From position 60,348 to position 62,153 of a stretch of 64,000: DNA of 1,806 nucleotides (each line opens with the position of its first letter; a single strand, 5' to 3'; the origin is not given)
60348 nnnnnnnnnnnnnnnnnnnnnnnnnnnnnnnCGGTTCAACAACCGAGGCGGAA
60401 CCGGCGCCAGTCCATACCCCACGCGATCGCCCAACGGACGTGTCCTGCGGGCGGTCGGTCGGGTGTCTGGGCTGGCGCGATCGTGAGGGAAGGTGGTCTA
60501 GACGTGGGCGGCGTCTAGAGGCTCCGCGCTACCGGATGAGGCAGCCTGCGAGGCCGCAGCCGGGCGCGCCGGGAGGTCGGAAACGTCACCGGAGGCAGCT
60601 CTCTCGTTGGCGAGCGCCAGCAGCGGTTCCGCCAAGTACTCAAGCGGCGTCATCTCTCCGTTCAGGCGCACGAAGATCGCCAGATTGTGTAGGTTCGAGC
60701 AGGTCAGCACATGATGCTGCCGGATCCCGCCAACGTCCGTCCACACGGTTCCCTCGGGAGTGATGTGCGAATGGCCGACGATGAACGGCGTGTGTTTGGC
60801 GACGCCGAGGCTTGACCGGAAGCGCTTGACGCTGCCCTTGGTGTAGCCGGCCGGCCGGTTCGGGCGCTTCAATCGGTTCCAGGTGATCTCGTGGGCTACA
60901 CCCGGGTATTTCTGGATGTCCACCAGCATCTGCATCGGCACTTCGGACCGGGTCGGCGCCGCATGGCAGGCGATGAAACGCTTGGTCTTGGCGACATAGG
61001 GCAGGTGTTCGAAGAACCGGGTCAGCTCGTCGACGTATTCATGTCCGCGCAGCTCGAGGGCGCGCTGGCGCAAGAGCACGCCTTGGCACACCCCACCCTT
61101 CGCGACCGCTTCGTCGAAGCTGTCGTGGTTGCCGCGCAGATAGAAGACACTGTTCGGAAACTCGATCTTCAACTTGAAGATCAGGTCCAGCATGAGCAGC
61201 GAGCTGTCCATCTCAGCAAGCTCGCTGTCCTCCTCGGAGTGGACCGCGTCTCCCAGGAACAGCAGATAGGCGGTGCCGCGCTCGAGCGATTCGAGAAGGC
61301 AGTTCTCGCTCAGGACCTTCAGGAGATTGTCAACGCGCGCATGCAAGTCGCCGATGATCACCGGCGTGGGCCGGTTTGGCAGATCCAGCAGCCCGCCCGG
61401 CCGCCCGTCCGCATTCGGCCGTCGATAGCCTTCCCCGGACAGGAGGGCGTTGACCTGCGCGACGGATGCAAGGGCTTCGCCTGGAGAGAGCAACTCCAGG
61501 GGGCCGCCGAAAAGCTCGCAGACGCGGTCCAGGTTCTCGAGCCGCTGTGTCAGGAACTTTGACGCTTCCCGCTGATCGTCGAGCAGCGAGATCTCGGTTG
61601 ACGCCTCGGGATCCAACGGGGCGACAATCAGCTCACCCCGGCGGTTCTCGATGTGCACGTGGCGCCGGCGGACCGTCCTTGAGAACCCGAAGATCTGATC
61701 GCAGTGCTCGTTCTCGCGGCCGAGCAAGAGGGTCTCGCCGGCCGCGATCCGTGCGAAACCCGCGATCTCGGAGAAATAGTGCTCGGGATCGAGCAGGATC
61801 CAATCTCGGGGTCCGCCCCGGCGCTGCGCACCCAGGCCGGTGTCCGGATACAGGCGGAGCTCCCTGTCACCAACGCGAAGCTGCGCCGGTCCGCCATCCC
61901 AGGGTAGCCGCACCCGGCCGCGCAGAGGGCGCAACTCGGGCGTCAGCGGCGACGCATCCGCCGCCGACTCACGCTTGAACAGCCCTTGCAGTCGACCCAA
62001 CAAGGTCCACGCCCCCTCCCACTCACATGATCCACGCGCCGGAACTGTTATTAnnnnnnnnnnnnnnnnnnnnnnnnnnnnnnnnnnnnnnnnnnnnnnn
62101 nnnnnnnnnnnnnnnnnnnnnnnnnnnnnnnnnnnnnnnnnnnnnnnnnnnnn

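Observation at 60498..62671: Co-transcribed P-loop kinase-like protein and FHA-fused PPP-family phosphatase, a possible Ser/Thr phospho-signalling pair in the phosphate neighbourhood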

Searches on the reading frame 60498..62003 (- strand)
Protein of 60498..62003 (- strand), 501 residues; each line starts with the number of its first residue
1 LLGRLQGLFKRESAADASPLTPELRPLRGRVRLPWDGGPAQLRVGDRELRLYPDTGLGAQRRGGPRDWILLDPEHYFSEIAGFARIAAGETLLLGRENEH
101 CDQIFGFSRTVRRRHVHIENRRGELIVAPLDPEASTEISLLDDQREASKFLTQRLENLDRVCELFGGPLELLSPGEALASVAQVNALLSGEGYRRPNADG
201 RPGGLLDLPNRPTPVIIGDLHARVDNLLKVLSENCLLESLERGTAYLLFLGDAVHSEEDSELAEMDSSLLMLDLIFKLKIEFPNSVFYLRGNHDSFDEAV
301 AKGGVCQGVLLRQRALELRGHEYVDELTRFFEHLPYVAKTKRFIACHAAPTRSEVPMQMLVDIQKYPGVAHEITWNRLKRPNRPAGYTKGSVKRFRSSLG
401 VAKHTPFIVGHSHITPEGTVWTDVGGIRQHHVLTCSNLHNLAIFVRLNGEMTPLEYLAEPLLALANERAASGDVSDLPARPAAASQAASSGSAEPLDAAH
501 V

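Call 3: search_protein_families(library=pfam, proteins=[window:60498-62003:-], max_evalue=1)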
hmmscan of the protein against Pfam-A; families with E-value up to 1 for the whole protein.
window:60498-62003:- (501 aa): 1 family
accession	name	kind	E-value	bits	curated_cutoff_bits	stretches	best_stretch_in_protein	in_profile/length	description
PF00149.33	Metallophos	-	1.7e-09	38.8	21.5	1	215-416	4-158/191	Calcineurin-like phosphoesterase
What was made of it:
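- On PPP-family phosphoprotein phosphatases: PF00149 scores 38.8 bits against a cut-off of 21.5, at residues 215-416 (call 3).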

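Call 4: search_protein_families(library=ncbifam, proteins=[window:60498-62003:-], max_evalue=1)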
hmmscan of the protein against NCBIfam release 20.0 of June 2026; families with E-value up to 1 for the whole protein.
window:60498-62003:- (501 aa): 1 family
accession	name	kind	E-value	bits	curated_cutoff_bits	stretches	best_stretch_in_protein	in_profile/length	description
TIGR04123.1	P_estr_lig_assc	hypoth_equivalog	0.16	11.3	150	1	245-301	66-116/207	ligase-associated DNA damage response endonuclease PdeM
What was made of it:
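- On P-loop kinases (NMP-kinase / Pnk / shikimate-kinase-like fold): Pfam and NCBIfam give only sub-threshold Walker-A matches (calls 3, 4).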

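Call 5: search_solved_structures(query=window:60498-62003:-, max_evalue=1, show_alignments=3)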
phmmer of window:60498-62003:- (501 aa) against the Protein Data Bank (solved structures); distinct sequences matched with E-value up to 1: 20.
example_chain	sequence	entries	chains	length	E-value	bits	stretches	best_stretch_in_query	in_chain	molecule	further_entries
9tp7_A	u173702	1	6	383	4.4e-06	28.8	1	216-362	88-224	Serine/threonine-protein phosphatase BSU1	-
9tp8_A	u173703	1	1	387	2.1e-05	26.6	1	216-362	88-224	Serine/threonine-protein phosphatase BSU1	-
8jfy_D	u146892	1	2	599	0.00061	21.8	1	215-330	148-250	Serine/threonine-protein phosphatase rdgC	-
8jfw_D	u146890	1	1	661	0.00071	21.6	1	215-330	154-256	Serine/threonine-protein phosphatase rdgC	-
5jpe_A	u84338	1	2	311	0.0032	19.4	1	211-295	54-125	Serine/threonine-protein phosphatase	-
5jpf_A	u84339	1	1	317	0.0033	19.3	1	211-295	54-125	Serine/threonine-protein phosphatase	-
8pq7_A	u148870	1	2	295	0.093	14.6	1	214-295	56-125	Serine/threonine-protein phosphatase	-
7n6g_4D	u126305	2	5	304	0.12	14.2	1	214-295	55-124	FAP15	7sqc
6tz6_A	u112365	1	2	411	0.17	13.7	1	210-295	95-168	Serine/threonine-protein phosphatase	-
7f2j_A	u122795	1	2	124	0.25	13.2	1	28-74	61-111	Peptidyl-prolyl cis-trans isomerase FKBP53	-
6j2m_A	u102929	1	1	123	0.29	12.9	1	28-74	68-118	Peptidyl-prolyl cis-trans isomerase FKBP53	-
2gj8_A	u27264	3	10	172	0.38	12.6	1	92-177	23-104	tRNA modification GTPase trmE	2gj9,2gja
1rfl_A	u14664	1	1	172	0.38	12.5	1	92-177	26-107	Probable tRNA modification GTPase trmE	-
1s70_A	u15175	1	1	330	0.55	12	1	216-295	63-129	Serine/threonine protein phosphatase PP1-beta (or delta) catalytic subunit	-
6nuu_A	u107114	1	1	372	0.58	11.9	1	205-295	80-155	Serine/threonine-protein phosphatase 2B catalytic subunit alpha isoform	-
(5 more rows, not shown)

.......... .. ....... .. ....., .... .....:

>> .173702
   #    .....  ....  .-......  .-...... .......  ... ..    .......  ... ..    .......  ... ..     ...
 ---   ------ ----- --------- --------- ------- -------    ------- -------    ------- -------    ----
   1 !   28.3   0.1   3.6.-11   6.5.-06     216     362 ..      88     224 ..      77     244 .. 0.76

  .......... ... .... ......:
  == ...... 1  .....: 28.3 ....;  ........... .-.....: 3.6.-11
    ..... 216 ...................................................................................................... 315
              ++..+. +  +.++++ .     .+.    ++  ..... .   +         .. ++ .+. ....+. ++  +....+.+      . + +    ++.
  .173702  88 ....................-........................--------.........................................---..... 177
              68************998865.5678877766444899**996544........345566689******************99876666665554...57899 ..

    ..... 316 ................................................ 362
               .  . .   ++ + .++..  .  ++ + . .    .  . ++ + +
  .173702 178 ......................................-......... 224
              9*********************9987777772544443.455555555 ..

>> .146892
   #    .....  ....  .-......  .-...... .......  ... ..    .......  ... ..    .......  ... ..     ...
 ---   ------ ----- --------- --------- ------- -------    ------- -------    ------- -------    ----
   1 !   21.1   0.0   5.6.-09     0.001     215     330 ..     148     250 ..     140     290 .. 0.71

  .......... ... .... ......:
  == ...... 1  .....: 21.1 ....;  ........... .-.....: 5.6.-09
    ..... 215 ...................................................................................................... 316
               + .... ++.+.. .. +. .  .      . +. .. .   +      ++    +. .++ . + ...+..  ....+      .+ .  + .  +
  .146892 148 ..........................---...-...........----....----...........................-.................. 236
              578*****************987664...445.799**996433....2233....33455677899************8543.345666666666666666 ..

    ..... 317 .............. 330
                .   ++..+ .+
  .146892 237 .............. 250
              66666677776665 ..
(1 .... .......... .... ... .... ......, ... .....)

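Call 7: search_protein_families(library=padloc, proteins=[window:60498-62003:-], max_evalue=1)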
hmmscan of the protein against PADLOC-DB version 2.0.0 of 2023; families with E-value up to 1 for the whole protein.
window:60498-62003:- (501 aa): 1 family
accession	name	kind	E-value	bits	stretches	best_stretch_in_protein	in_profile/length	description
PDLC05051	PDC-S60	-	0.043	9.9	1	238-297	33-91/1027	-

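Call 8: find_homologous_proteins(query=window:60498-62003:-, max_evalue=0.001)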
Query window:60498-62003:- (501 aa): 824 proteins with E <= 0.001 among 8000 candidates; the best 120 are listed.
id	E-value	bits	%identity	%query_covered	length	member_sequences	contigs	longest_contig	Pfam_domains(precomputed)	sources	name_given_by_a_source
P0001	0.0e+0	1135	100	100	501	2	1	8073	PF00149.34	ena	-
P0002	3.6e-183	628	56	100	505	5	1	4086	PF00149.34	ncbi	-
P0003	4.1e-157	542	52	92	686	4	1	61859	PF00149.34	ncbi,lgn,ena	-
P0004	9.6e-155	534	53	92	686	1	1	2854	PF00149.34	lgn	-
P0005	1.3e-150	520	53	93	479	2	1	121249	PF00149.34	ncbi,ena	-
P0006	2.7e-149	516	52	93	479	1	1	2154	PF00149.34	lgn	-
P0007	4.6e-149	515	53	93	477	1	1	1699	PF00149.34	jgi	-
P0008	9.5e-149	514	51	93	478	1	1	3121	PF00149.34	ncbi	-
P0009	2.1e-147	510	51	93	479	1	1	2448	PF00149.34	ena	-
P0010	1.8e-146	507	51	94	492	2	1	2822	PF00149.34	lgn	-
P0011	1.8e-146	507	50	92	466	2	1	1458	PF00149.34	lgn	-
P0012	8.9e-144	498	49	93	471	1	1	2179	PF00149.34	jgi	jgi:hypothetical protein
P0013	2.7e-143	496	51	90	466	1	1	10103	PF00149.34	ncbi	-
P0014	3.8e-143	496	50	93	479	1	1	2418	PF00149.34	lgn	-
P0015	5.7e-143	495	50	93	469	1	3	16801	PF00149.34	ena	-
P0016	9.0e-142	491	50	92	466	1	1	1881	PF00149.34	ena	-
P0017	1.0e-141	491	50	93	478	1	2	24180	PF00149.34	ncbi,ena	-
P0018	4.3e-141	489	49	93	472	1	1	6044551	PF00149.34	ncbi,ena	-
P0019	1.8e-140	487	48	93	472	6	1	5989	PF00149.34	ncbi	-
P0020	4.5e-140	486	49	93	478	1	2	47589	PF00149.34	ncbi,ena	-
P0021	1.0e-139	485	51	86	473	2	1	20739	PF00149.34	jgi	-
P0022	2.3e-139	483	49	93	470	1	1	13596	PF00149.34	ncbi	-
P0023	4.0e-139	483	48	94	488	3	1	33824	PF00149.34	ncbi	-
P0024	1.7e-138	481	49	93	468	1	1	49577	PF00149.34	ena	-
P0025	2.1e-138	480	53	80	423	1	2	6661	PF00149.34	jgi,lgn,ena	-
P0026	9.5e-138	478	48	93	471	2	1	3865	PF00149.34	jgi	jgi:hypothetical protein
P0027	4.4e-137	476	47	93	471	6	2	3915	PF00149.34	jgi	jgi:hypothetical protein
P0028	8.3e-137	475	49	89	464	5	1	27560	PF00149.34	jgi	jgi:hypothetical protein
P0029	1.4e-136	474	49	93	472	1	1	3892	PF00149.34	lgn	-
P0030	3.1e-136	473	49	93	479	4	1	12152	PF00149.34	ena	-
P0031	4.4e-136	473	50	93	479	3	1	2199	PF00149.34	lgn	-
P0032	5.6e-136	472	47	95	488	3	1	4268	PF00149.34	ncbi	-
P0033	5.7e-136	472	47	93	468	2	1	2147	PF00149.34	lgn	-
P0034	1.4e-135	471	48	92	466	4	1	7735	PF00149.34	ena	-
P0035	2.4e-135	470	46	93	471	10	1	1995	PF00149.34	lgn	-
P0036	7.8e-135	468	48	93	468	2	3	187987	PF00149.34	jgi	-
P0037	9.5e-135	468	50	88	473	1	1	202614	PF00149.34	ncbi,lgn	-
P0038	3.5e-134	466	48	90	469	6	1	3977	PF00149.34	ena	-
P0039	6.5e-134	465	49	93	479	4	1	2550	PF00149.34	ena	-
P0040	1.3e-133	464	48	89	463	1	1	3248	PF00149.34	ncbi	-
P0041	3.5e-133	463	50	90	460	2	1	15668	PF00149.34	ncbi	-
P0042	6.4e-133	462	45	93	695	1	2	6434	PF00149.34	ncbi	-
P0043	9.5e-133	462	47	93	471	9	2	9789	PF00149.34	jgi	-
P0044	1.2e-132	461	45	92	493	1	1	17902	PF00149.34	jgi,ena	-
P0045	1.4e-132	461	44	93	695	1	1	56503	PF00149.34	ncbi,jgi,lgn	-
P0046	1.4e-132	461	48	90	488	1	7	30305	PF00149.34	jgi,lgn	jgi:hypothetical protein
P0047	1.8e-132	461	48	82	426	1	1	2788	PF00149.34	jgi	-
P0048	1.1e-131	458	47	93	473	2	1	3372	PF00149.34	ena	-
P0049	2.9e-131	457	47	93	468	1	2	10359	PF00149.34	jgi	-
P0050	8.0e-131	455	46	92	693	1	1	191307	PF00149.34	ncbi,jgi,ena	-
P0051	1.5e-130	454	44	90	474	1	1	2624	PF00149.34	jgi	jgi:predicted phosphodiesterase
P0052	2.1e-130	454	46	93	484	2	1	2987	PF00149.34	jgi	-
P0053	3.3e-130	453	44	94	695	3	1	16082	PF00149.34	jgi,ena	-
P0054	4.0e-130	453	43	93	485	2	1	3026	PF00149.34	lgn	-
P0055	7.3e-130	452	48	88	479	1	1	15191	PF00149.34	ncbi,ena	-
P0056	9.3e-130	452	44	92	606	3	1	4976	PF00149.34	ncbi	-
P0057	1.0e-129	452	48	93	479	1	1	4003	PF00149.34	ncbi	-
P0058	1.3e-129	451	45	93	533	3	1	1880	PF00149.34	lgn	-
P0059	2.2e-129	450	49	89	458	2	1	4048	PF00149.34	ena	-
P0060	4.1e-129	450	45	92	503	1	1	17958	PF00149.34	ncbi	-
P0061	3.8e-128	446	44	92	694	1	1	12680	PF00149.34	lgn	-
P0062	4.8e-128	446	46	95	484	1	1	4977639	PF00149.34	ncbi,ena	-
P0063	5.7e-128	446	45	93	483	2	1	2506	PF00149.34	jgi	-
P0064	8.0e-128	445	43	94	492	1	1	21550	PF00149.34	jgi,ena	jgi:hypothetical protein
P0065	9.9e-128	445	43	92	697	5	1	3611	PF00149.34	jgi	jgi:metallophosphoesterase superfamily enzyme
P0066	1.4e-127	445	44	92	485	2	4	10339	PF00149.34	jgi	-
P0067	2.0e-127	444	42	93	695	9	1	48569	PF00149.34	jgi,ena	-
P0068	3.6e-127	443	46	92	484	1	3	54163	PF00149.34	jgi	-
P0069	7.1e-127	442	42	93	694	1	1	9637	PF00149.34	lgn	-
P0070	9.3e-127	442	42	93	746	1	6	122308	PF00149.34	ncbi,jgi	jgi:predicted phosphodiesterase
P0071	1.7e-126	441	43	90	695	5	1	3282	PF00149.34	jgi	-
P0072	1.7e-126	441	47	95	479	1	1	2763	PF00149.34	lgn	-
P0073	3.6e-126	440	43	93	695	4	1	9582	PF00149.34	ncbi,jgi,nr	ncbi:MAG: serine/threonine protein phosphatase [Desulfobulbus sp.]|nr:MAG: serine/threonine protein 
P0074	4.1e-126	440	44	95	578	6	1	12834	PF00149.34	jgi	jgi:hypothetical protein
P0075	4.6e-126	440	46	88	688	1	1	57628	PF00149.34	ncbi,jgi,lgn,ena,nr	ncbi:MAG: metallophosphoesterase [Rhodospirillales bacterium]|nr:metallophosphoesterase [Rhodospiril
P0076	4.6e-126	440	45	95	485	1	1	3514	PF00149.34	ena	-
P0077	7.1e-126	439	46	93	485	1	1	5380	PF00149.34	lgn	-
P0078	2.4e-125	437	46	89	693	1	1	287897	PF00149.34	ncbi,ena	-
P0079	3.3e-125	437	45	88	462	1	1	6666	PF00149.34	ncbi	-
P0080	4.7e-125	436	44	93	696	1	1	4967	PF00149.34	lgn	-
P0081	7.1e-125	436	48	89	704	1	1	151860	PF00149.34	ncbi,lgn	-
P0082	7.4e-125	436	44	89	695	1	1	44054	PF00149.34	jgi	jgi:hypothetical protein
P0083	8.8e-125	435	43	92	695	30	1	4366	PF00149.34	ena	-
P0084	1.0e-124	435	42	92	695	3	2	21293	PF00149.34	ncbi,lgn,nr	ncbi:MAG TPA: serine/threonine protein phosphatase [Desulfobulbaceae bacterium]|nr:serine/threonine 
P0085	2.7e-124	434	44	93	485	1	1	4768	PF00149.34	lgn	-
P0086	2.9e-124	434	44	89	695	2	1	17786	PF00149.34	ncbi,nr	ncbi:MAG TPA: serine/threonine protein phosphatase [Desulfobulbus sp.]|nr:serine/threonine protein p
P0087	4.1e-124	433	44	93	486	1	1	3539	PF00149.34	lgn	-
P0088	7.5e-124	432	42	92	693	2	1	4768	PF00149.34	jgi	-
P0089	2.0e-123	431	44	89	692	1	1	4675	PF00149.34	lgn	-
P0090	2.9e-123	430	47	88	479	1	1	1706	PF00149.34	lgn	-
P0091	3.0e-123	430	46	87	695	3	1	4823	PF00149.34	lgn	-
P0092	4.3e-123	430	43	93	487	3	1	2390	PF00149.34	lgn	-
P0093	5.5e-123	429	45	89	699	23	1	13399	PF00149.34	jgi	-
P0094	6.6e-123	429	43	93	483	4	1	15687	PF00149.34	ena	-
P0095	8.4e-123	429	45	94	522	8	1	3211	PF00149.34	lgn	-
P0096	1.4e-122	428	45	86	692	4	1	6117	PF00149.34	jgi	-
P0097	1.6e-122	428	42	92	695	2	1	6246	PF00149.34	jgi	-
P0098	4.0e-122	427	43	93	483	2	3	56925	PF00149.34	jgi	-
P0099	7.0e-122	426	42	93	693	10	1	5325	PF00149.34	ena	-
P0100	7.0e-122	426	44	87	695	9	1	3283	PF00149.34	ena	-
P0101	7.1e-122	426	43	93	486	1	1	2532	PF00149.34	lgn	-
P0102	8.8e-122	425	41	93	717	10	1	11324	PF00149.34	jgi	-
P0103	8.9e-122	425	44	95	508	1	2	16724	PF00149.34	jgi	-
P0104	9.0e-122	425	43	94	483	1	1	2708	PF00149.34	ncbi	-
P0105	1.0e-121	425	43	88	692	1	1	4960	PF00149.34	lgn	-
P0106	1.7e-121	424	42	94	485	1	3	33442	PF00149.34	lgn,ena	-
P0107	1.8e-121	424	42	92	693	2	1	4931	PF00149.34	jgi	jgi:predicted phosphodiesterase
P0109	4.0e-121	423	44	88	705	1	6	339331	PF00149.34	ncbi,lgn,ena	-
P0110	5.1e-121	423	43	94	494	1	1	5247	PF00149.34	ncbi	-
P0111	6.2e-121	423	42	92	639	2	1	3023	PF00149.34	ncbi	-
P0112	7.1e-121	422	43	94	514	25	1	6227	PF00149.34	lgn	-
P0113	7.8e-121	422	44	87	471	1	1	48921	PF00149.34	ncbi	-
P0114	8.8e-121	422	41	92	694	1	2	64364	PF00149.34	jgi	jgi:Calcineurin-like phosphoesterase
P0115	9.1e-121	422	44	93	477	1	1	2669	PF00149.34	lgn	-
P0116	9.5e-121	422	43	86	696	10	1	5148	PF00149.34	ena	-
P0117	1.5e-120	421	42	93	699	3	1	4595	PF00149.34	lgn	-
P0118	1.6e-120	421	45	87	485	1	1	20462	PF00149.34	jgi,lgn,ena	-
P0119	1.7e-120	421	45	89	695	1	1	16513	PF00149.34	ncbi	-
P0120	2.0e-120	421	43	93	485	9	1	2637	PF00149.34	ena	-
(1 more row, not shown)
